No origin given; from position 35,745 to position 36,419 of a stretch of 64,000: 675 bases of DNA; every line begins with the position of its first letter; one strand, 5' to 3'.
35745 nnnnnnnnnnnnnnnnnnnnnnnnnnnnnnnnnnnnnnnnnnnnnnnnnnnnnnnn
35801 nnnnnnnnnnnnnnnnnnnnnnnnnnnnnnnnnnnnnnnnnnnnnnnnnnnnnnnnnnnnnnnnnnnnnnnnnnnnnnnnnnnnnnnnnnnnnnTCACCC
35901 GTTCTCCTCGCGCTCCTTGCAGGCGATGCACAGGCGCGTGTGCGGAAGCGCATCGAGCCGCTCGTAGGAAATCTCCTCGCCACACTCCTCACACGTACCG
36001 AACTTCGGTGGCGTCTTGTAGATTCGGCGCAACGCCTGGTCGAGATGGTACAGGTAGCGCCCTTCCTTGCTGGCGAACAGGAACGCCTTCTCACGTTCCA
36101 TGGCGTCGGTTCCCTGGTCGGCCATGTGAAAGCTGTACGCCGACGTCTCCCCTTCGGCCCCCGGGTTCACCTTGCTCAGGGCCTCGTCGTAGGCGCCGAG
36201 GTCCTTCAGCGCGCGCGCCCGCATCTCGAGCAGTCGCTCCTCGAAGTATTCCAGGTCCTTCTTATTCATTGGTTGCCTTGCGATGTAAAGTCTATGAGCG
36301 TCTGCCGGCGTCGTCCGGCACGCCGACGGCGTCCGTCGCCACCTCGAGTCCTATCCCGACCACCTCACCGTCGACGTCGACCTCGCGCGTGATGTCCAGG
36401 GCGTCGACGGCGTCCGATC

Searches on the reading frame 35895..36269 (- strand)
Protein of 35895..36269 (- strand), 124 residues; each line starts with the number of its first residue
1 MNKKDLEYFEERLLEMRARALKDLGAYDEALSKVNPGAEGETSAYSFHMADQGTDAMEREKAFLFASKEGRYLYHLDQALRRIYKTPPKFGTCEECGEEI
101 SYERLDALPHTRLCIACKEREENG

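Call 3: search_protein_families(library=pfam, proteins=[window:35895-36269:-], max_evalue=1)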
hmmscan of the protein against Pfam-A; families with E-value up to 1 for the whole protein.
window:35895-36269:- (124 aa): 4 families
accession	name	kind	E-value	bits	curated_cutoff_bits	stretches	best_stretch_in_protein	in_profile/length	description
PF01258.23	zf-dskA_traR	-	1.9e-14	53.8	24.9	1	89-122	2-35/36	Prokaryotic dksA/traR C4-type zinc finger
PF12773.13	DZR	-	0.039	14.6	27.3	1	86-119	8-32/45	Double zinc ribbon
PF24458.1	DUF7573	-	0.22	12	30.2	1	88-119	9-38/39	Domain of unknown function (DUF7573)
PF05191.20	ADK_lid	-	0.26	11.7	26.6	1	84-100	14-31/36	Adenylate kinase, active site lid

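Call 4: search_protein_families(library=ncbifam, proteins=[window:35895-36269:-], max_evalue=1)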
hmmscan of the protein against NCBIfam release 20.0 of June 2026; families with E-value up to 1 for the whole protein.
window:35895-36269:- (124 aa): 7 families
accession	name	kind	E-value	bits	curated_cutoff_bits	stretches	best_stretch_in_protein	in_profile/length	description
TIGR02890.1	bacill_yteA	subfamily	6e-22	78.5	134.4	1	5-122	2-118/159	regulatory protein, yteA family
TIGR02420.1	dksA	equivalog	5.7e-15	55.7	115.5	1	1-120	1-110/110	RNA polymerase-binding protein DksA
NF033459.1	DksA_like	equivalog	1.2e-13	51.4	105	1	5-122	2-110/113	RNA polymerase-binding protein DksA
TIGR02419.1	C4_traR_proteo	subfamily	2.7e-08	34.2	59.7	1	86-122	28-64/64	phage/conjugal plasmid C-4 type zinc finger protein, TraR family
NF008045.0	PRK10778.1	equivalog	2.9e-07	30.8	289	1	55-119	78-140/151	RNA polymerase-binding protein DksA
NF008243.0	PRK11019.1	equivalog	3.2e-06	27.4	96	1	88-122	34-68/88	DksA/TraR family C4-type zinc finger protein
NF010268.0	PRK13715.1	equivalog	0.073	13.1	108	1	92-122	36-66/73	conjugal transfer protein TraR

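Call 23: find_homologous_proteins(query=window:35895-36269:-, max_evalue=1e-10)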
Query window:35895-36269:- (124 aa): 4536 proteins with E <= 1e-10 among 4554 candidates; the best 120 are listed.
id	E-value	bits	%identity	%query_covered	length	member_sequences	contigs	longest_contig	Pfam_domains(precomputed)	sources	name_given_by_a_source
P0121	7.8e-76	270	46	100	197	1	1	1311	PF01258.24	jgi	-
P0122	1.5e-72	259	94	100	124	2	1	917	PF01258.24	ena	-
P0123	4.4e-72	258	93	100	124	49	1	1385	PF01258.24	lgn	-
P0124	1.9e-71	256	93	100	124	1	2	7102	PF01258.24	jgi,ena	-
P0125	8.2e-71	254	93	100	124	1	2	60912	PF01258.24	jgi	jgi:RNA polymerase-binding protein DksA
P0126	4.6e-70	251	91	100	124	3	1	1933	PF01258.24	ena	-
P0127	3.4e-68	245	88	100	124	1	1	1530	PF01258.24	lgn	-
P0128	9.5e-66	237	86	100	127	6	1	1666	PF01258.24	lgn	-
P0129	2.8e-65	236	85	100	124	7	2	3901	PF01258.24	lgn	-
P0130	5.2e-65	235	86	100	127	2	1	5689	PF01258.24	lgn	-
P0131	1.7e-64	233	84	100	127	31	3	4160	PF01258.24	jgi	-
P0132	3.1e-64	232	85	100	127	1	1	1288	PF01258.24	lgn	-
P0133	4.5e-64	232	84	100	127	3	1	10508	PF01258.24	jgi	-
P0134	5.3e-64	232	84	100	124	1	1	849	PF01258.24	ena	-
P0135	6.0e-64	231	94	88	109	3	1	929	PF01258.24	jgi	jgi:RNA polymerase-binding transcription factor DksA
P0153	3.0e-57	210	74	100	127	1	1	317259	PF01258.24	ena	-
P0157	8.8e-57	208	75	100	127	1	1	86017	PF01258.24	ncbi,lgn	ncbi:MAG: TraR/DksA family transcriptional regulator [Gemmatimonadota bacterium]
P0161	5.4e-56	206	73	100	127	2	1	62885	PF01258.24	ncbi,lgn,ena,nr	ncbi:MAG: TraR/DksA family transcriptional regulator [marine benthic group bacterium]|nr:TraR/DksA f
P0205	1.5e-53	198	69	100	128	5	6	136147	PF01258.24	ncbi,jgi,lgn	jgi:RNA polymerase-binding protein DksA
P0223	2.9e-53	197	70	100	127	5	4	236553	PF01258.24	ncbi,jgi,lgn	-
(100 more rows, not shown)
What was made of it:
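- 35895..36269 (-): DksA/YteA-like zinc-finger protein downstream of ileS. It was used as the probe to find sister lineages. Calls 3, 4, 23.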

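Call 24: find_encoding_contigs(protein=P0153, flank=8000, max_places=1)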
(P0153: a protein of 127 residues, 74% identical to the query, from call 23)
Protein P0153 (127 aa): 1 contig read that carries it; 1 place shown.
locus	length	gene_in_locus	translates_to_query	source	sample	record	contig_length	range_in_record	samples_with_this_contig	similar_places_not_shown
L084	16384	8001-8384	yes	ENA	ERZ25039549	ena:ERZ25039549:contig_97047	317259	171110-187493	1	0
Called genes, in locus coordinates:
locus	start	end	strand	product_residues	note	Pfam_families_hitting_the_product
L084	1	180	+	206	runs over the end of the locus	PF02457:DAC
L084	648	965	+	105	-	PF01618:MotA_ExbB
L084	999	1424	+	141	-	PF02472:ExbD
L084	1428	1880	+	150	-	PF02472:ExbD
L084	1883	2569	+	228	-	PF03544:TonB_C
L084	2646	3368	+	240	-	PF01168:Ala_racemase_N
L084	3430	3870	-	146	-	-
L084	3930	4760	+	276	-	PF01048:PNP_UDP_1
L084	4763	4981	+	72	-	PF00133:tRNA-synt_1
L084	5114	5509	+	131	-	PF00133:tRNA-synt_1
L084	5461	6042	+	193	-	-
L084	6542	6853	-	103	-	-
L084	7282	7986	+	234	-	PF19302:DUF5915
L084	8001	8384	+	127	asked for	PF01258:zf-dskA_traR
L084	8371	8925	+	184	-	PF01252:Peptidase_A8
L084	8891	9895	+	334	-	PF01479:S4 (weak), PF00849:PseudoU_synth_2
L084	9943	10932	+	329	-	PF13485:Peptidase_MA_2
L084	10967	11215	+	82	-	-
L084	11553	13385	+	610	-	PF00515:TPR_1 (faint), PF07719:TPR_2 (faint), PF12895:ANAPC3 (faint), PF14559:TPR_19, PF23914:TPR_CcmH_CycH (weak), PF13432:TPR_16, PF14559:TPR_19 (weak), PF13432:TPR_16 (weak), +6 more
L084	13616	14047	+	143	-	PF02381:MraZ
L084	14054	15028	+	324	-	PF01795:Methyltransf_5, PF13649:Methyltransf_25 (weak)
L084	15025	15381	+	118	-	-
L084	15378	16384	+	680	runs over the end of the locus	PF03717:PBP_dimer, PF00905:Transpeptidase, PF03793:PASTA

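Call 25: find_encoding_contigs(protein=P0157, flank=8000, max_places=1)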
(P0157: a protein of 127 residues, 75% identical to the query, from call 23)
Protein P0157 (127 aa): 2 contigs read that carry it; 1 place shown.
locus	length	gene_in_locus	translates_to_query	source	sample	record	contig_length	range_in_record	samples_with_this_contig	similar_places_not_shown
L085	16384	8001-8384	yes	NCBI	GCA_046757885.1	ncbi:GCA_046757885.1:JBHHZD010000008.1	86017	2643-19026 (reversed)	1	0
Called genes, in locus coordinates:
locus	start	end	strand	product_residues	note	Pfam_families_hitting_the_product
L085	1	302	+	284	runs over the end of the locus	PF19293:CdaA_N, PF02457:DAC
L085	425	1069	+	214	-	PF01618:MotA_ExbB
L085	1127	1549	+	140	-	PF02472:ExbD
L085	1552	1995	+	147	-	PF02472:ExbD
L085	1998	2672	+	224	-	PF03544:TonB_C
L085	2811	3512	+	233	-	PF01168:Ala_racemase_N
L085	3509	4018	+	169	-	PF05103:DivIVA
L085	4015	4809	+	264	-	PF01048:PNP_UDP_1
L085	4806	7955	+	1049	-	PF00133:tRNA-synt_1, PF09334:tRNA-synt_1g (weak), PF08264:Anticodon_1, PF19302:DUF5915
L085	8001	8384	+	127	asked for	PF01258:zf-dskA_traR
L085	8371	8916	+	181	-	PF01252:Peptidase_A8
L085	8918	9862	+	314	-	PF01479:S4 (weak), PF00849:PseudoU_synth_2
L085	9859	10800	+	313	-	PF13485:Peptidase_MA_2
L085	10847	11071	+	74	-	-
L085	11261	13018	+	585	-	PF12895:ANAPC3 (faint), PF00515:TPR_1 (faint), PF07719:TPR_2 (faint), PF13371:TPR_9, PF13414:TPR_11 (faint), PF23914:TPR_CcmH_CycH (weak), PF14559:TPR_19 (weak), PF13432:TPR_16, +8 more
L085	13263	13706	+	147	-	PF02381:MraZ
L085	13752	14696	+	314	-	PF01795:Methyltransf_5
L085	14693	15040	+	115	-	-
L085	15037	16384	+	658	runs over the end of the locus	PF03717:PBP_dimer, PF00905:Transpeptidase, PF03793:PASTA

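Call 26: find_encoding_contigs(protein=P0223, flank=8000, max_places=1)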
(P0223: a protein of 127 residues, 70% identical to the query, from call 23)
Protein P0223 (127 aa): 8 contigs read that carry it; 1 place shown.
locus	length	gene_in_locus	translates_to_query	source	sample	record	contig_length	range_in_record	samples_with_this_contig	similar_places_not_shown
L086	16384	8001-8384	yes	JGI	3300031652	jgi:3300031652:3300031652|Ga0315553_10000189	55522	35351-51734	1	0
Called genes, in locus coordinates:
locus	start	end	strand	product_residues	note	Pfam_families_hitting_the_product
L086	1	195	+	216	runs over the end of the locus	PF01618:MotA_ExbB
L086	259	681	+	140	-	PF02472:ExbD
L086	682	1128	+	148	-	PF02472:ExbD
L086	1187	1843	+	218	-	PF03544:TonB_C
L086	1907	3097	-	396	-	-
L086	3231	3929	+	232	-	PF01168:Ala_racemase_N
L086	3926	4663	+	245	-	PF05103:DivIVA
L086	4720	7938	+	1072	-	PF00133:tRNA-synt_1, PF09334:tRNA-synt_1g (weak), PF08264:Anticodon_1, PF19302:DUF5915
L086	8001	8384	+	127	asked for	PF01258:zf-dskA_traR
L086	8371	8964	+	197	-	PF01252:Peptidase_A8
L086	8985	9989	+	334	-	PF01479:S4, PF00849:PseudoU_synth_2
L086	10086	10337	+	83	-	-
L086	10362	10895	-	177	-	PF18955:DUF5698, PF10035:DUF2179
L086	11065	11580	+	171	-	PF07366:SnoaL, PF14534:DUF4440 (weak), PF12680:SnoaL_2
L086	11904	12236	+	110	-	-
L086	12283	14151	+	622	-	PF01496:V_ATPase_I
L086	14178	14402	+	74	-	PF00137:ATP-synt_C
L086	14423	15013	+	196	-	PF01991:vATP-synt_E (weak)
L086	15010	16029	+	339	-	PF01992:vATP-synt_AC39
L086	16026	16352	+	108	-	PF01990:ATP-synt_F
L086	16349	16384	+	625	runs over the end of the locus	PF02874:ATP-synt_ab_N, PF16886:ATP-synt_ab_Xtn, PF00006:ATP-synt_ab, PF22919:ATP-synt_VA_C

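Call 30: find_homologous_proteins(query=L085:4015-4806:+, max_evalue=0.00001)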
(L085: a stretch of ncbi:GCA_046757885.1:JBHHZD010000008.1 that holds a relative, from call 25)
Query L085:4015-4806:+ (264 aa): 450 proteins with E <= 0.00001 among 8000 candidates; the best 120 are listed.
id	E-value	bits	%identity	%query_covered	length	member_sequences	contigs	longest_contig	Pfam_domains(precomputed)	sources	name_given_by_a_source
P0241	1.4e-159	548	100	100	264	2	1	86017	PF01048.27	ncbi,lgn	ncbi:MAG: purine-nucleoside phosphorylase [Gemmatimonadota bacterium]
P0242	6.2e-39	152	42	86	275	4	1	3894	PF01048.27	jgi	jgi:purine-nucleoside phosphorylase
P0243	1.1e-36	145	43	85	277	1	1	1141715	PF01048.27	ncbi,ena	-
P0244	1.5e-36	144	40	90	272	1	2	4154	PF01048.27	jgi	jgi:purine-nucleoside phosphorylase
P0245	2.2e-36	144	42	93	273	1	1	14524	PF01048.27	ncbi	-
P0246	2.4e-36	144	40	94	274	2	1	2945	PF01048.27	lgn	-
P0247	2.8e-36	144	42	90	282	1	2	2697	PF01048.27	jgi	-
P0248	2.9e-36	144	43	86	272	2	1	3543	PF01048.27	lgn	-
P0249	3.4e-36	143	45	86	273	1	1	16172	PF01048.27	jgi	jgi:purine-nucleoside phosphorylase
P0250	3.9e-36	143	41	84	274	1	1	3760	PF01048.27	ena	-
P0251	5.3e-36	143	40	92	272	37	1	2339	PF01048.27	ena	-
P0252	1.3e-35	141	41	89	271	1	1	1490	PF01048.27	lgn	-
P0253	1.4e-35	141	41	89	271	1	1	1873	PF01048.27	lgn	-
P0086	1.5e-35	141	49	64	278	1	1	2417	PF01048.27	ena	-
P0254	2.0e-35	141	40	85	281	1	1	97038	PF01048.27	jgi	jgi:purine-nucleoside phosphorylase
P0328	1.3e-32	132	38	97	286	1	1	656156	PF01048.27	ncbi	ncbi:MAG: purine-nucleoside phosphorylase [Gemmatimonadaceae bacterium]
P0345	3.5e-32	130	39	97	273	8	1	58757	PF01048.27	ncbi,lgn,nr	ncbi:MAG: purine-nucleoside phosphorylase [Gemmatimonadales bacterium]|nr:purine-nucleoside phosphor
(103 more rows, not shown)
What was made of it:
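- Tried and rejected: Searching with the L085 dead full-length form for a large 'intermediate' family: it is essentially a singleton, with the next hit at 42% identity (call 30).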

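Call 33: find_encoding_contigs(protein=P0328, flank=6000, max_places=1)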
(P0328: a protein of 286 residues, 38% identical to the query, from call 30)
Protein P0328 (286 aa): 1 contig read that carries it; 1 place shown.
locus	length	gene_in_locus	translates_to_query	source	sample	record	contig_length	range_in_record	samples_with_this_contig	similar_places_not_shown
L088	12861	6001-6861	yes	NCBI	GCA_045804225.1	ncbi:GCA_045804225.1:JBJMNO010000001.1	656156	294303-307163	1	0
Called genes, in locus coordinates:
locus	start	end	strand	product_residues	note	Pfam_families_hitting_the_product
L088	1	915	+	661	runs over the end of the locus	PF06480:FtsH_ext (weak), PF00004:AAA, PF07728:AAA_5 (weak), PF17862:AAA_lid_3, PF01434:Peptidase_M41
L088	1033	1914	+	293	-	PF00809:Pterin_bind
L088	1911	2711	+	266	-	PF19293:CdaA_N, PF02457:DAC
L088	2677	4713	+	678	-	PF11028:TMEM260_N, PF28495:TMEM260_2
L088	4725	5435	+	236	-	PF01168:Ala_racemase_N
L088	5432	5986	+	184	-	PF05103:DivIVA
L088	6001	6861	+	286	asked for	PF01048:PNP_UDP_1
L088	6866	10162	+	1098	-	PF00133:tRNA-synt_1, PF09334:tRNA-synt_1g (faint), PF08264:Anticodon_1, PF19302:DUF5915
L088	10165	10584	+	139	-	PF01258:zf-dskA_traR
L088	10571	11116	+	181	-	PF01252:Peptidase_A8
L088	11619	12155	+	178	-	PF01252:Peptidase_A8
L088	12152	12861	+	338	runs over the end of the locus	PF01479:S4, PF00849:PseudoU_synth_2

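Call 34: find_encoding_contigs(protein=P0345, flank=6000, max_places=1)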
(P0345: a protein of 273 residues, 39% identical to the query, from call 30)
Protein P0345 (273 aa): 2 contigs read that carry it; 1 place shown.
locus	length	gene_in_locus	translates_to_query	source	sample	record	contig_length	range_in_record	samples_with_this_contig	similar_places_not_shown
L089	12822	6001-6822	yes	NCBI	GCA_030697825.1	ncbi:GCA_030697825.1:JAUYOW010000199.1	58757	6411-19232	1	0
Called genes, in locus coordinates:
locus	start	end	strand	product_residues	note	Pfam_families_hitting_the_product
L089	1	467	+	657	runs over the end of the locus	PF06480:FtsH_ext, PF00004:AAA, PF17862:AAA_lid_3, PF01434:Peptidase_M41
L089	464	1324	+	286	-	PF00809:Pterin_bind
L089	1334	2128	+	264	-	PF02457:DAC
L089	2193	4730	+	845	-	PF11028:TMEM260_N, PF28495:TMEM260_2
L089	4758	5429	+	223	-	PF01168:Ala_racemase_N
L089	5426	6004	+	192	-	PF05103:DivIVA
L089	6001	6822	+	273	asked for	PF01048:PNP_UDP_1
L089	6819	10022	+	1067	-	PF00133:tRNA-synt_1, PF09334:tRNA-synt_1g (weak), PF08264:Anticodon_1, PF19302:DUF5915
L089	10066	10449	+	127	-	PF01258:zf-dskA_traR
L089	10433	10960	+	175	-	PF01252:Peptidase_A8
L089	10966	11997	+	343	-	PF01479:S4 (faint), PF00849:PseudoU_synth_2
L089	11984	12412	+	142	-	PF01584:CheW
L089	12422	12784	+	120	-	PF00072:Response_reg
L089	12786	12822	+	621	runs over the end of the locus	PF01627:Hpt, PF07194:P2, PF02895:H-kinase_dim, PF02518:HATPase_c, PF01584:CheW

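Call 56: find_encoding_contigs(protein=P0161, flank=7000, max_places=1)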
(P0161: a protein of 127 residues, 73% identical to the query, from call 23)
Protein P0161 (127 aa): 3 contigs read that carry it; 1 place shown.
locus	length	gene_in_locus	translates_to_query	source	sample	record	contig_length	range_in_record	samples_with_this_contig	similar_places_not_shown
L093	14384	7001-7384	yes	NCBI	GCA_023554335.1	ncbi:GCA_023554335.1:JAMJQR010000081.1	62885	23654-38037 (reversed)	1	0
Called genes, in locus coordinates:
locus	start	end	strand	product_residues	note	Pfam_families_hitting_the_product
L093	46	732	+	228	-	PF01618:MotA_ExbB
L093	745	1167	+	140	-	PF02472:ExbD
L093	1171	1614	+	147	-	PF02472:ExbD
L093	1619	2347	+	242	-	PF03544:TonB_C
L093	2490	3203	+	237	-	PF01168:Ala_racemase_N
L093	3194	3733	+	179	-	PF05103:DivIVA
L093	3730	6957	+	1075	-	PF00133:tRNA-synt_1, PF09334:tRNA-synt_1g (weak), PF08264:Anticodon_1, PF19302:DUF5915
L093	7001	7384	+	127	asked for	PF01258:zf-dskA_traR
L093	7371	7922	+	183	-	PF01252:Peptidase_A8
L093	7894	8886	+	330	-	PF01479:S4 (weak), PF00849:PseudoU_synth_2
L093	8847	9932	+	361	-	PF13485:Peptidase_MA_2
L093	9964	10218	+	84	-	-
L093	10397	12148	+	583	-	PF12895:ANAPC3 (faint), PF00515:TPR_1 (faint), PF07719:TPR_2 (faint), PF13176:TPR_7 (faint), PF13371:TPR_9 (weak), PF13424:TPR_12 (faint), PF13432:TPR_16, PF13414:TPR_11 (weak), +6 more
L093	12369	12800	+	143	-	PF02381:MraZ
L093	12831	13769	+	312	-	PF01795:Methyltransf_5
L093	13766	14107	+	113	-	-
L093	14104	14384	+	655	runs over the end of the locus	PF03717:PBP_dimer, PF00905:Transpeptidase, PF03793:PASTA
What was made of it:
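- The slot is empty in L086 and L093 (calls 26, 56).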

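Call 57: find_encoding_contigs(protein=P0205, flank=7000, max_places=1)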
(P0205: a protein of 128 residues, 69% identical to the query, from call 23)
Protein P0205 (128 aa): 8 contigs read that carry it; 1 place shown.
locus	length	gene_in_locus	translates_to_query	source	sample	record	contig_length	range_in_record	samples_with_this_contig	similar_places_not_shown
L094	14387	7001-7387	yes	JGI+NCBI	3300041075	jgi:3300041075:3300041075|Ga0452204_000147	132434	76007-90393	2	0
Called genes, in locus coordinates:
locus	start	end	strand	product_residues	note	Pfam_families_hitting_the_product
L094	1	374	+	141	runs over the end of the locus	PF02472:ExbD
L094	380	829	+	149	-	PF02472:ExbD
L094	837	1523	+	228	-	PF03544:TonB_C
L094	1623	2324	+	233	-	PF01168:Ala_racemase_N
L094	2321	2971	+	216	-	PF05103:DivIVA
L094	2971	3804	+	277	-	PF01048:PNP_UDP_1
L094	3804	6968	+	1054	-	PF00133:tRNA-synt_1, PF09334:tRNA-synt_1g, PF08264:Anticodon_1, PF19302:DUF5915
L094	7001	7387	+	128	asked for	PF01258:zf-dskA_traR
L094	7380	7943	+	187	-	PF01252:Peptidase_A8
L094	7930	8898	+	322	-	PF01479:S4, PF00849:PseudoU_synth_2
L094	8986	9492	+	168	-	PF01584:CheW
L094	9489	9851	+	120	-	PF00072:Response_reg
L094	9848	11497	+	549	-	PF01627:Hpt, PF02895:H-kinase_dim, PF02518:HATPase_c, PF01584:CheW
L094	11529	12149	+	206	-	PF13690:CheX (faint), PF04509:CheC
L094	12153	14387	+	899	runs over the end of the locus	-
